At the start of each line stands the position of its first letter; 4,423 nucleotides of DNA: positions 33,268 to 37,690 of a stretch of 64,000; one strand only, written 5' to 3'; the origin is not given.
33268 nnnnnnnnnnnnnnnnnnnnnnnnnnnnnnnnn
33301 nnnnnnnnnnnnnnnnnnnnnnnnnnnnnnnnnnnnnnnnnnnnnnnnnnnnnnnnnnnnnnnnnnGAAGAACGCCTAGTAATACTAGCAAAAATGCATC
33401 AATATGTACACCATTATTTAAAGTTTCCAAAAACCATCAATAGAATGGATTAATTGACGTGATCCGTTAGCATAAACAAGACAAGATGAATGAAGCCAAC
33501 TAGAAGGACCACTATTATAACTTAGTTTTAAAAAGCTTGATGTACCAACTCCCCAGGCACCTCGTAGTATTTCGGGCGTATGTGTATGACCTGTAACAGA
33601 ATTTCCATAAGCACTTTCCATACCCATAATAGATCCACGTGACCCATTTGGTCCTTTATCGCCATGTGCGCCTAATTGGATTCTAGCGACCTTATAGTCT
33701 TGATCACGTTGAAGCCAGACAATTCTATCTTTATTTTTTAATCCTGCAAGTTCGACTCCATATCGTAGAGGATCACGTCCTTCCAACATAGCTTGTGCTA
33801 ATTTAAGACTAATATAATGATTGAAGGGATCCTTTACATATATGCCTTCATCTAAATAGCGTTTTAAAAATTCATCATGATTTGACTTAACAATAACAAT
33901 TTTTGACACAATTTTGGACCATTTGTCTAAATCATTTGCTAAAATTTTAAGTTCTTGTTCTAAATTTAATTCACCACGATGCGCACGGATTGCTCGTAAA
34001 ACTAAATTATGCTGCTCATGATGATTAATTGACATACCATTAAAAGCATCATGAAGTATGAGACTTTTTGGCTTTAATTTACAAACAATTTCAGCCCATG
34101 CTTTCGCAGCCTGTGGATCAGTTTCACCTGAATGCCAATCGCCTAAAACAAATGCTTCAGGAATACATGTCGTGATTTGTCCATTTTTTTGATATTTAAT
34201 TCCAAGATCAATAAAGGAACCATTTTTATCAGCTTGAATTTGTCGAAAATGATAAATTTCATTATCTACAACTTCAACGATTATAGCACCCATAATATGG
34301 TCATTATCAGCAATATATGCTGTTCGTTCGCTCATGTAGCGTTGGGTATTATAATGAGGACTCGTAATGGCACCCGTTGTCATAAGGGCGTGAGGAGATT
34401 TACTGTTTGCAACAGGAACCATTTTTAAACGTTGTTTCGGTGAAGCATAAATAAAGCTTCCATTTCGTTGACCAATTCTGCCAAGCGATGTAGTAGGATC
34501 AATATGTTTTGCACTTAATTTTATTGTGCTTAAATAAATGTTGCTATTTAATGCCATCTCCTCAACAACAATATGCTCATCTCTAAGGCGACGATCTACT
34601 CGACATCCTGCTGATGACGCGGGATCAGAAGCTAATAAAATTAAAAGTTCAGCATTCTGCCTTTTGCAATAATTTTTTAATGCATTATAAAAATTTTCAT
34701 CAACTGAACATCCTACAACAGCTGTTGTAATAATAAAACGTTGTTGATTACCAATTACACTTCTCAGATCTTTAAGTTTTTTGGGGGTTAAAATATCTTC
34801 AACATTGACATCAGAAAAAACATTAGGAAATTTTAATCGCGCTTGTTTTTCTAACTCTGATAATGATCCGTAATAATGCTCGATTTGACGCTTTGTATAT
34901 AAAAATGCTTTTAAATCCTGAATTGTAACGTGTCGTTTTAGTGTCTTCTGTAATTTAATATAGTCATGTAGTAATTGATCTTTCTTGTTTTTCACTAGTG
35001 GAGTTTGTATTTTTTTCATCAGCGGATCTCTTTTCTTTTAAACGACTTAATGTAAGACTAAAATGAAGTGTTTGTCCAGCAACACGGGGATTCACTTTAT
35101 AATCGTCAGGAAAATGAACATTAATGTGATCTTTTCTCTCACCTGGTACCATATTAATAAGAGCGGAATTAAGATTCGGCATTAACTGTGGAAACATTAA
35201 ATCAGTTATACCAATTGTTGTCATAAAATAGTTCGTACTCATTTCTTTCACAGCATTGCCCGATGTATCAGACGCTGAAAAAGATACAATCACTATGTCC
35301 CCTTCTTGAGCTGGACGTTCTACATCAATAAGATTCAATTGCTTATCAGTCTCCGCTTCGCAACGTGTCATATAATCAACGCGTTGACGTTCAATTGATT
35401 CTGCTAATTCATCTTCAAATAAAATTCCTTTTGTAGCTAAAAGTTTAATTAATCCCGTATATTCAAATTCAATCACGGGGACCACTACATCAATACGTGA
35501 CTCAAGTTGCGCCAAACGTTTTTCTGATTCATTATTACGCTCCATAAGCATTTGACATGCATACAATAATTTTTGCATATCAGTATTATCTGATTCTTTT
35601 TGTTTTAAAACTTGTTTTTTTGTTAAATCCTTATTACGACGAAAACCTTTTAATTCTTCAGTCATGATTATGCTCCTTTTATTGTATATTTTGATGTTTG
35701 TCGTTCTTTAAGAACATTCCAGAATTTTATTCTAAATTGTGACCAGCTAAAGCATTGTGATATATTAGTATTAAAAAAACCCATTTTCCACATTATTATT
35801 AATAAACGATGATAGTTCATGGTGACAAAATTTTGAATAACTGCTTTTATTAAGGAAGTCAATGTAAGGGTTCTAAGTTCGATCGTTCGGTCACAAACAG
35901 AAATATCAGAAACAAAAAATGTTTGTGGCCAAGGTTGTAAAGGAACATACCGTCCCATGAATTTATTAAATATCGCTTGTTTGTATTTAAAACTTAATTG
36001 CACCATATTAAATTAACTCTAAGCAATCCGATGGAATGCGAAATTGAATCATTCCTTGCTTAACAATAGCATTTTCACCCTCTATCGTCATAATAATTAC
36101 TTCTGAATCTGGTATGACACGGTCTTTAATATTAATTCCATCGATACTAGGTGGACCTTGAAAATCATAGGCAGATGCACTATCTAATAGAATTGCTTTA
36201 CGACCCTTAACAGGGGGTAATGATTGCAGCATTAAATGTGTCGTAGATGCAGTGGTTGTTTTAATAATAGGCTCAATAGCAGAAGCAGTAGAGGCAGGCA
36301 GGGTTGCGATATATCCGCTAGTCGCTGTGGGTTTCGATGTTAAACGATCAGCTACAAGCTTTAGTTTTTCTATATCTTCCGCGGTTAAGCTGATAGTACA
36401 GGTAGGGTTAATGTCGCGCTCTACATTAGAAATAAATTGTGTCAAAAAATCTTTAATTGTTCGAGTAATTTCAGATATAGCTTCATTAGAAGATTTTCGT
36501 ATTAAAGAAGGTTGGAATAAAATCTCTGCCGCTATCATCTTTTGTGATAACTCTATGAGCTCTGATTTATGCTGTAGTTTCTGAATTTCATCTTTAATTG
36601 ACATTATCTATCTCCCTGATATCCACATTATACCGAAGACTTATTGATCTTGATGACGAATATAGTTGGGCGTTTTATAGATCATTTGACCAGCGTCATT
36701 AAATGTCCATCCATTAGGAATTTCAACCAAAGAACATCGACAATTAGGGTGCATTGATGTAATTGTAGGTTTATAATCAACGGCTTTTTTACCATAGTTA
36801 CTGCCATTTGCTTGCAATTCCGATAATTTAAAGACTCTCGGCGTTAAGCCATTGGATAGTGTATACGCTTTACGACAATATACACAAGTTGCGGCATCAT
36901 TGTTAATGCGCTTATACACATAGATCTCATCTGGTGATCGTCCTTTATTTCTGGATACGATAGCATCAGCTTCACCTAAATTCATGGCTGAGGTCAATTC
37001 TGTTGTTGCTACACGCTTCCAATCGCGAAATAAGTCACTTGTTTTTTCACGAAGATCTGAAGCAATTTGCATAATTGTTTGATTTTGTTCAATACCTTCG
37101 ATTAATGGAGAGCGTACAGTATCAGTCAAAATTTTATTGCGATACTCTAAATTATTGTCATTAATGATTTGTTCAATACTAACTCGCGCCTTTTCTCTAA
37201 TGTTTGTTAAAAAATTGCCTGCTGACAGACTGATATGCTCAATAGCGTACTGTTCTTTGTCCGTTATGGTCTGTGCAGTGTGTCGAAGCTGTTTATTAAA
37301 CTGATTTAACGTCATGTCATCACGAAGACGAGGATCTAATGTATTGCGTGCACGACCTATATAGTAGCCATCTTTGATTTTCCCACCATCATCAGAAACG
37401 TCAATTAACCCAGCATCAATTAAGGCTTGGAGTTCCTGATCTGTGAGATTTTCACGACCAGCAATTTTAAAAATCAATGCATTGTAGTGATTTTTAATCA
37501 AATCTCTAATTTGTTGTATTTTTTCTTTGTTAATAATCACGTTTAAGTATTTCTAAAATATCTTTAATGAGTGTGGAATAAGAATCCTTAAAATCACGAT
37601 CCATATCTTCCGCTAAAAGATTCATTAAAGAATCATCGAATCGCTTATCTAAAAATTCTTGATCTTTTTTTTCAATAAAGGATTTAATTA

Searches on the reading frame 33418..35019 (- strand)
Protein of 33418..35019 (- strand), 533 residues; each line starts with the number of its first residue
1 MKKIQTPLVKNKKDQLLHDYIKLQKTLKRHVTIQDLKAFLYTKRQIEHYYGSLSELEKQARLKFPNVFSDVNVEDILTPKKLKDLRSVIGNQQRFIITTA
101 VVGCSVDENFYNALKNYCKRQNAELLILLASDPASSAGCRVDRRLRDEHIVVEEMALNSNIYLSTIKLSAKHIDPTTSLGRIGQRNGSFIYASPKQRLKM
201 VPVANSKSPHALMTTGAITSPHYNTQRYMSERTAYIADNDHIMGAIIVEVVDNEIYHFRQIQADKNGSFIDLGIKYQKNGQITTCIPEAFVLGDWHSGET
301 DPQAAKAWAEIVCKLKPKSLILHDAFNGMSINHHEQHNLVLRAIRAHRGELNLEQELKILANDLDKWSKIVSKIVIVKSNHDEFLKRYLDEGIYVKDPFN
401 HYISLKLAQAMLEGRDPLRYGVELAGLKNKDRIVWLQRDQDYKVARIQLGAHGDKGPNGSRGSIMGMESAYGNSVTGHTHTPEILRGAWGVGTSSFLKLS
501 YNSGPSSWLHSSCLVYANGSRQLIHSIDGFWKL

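Call 64: search_protein_families(library=phrogs, proteins=[window:33418-35019:-], max_evalue=0.00001)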
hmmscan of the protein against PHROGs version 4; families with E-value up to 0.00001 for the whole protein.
window:33418-35019:- (533 aa): 1 family
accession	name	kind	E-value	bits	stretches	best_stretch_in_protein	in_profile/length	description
phrog_1745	-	other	1.6e-96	325.2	1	86-531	80-540/542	DNA transfer protein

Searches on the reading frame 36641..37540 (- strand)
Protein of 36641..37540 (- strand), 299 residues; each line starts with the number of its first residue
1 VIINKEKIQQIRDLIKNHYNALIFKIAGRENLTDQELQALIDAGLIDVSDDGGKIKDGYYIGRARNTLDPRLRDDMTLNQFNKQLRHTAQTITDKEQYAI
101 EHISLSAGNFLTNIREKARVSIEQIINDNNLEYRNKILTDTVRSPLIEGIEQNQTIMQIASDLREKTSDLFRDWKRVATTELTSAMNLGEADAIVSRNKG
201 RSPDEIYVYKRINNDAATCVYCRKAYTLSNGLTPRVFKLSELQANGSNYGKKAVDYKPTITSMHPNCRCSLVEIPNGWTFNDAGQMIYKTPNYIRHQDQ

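Call 95: search_protein_families(library=pfam, proteins=[window:36641-37540:-], max_evalue=0.001)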
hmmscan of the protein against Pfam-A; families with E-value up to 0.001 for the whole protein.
window:36641-37540:- (299 aa): 1 family
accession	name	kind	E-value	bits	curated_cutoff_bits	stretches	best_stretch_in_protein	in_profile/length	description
PF04233.19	Phage_Mu_F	-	1.9e-05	25.8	29.6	1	141-271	2-111/112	Phage Mu protein F like protein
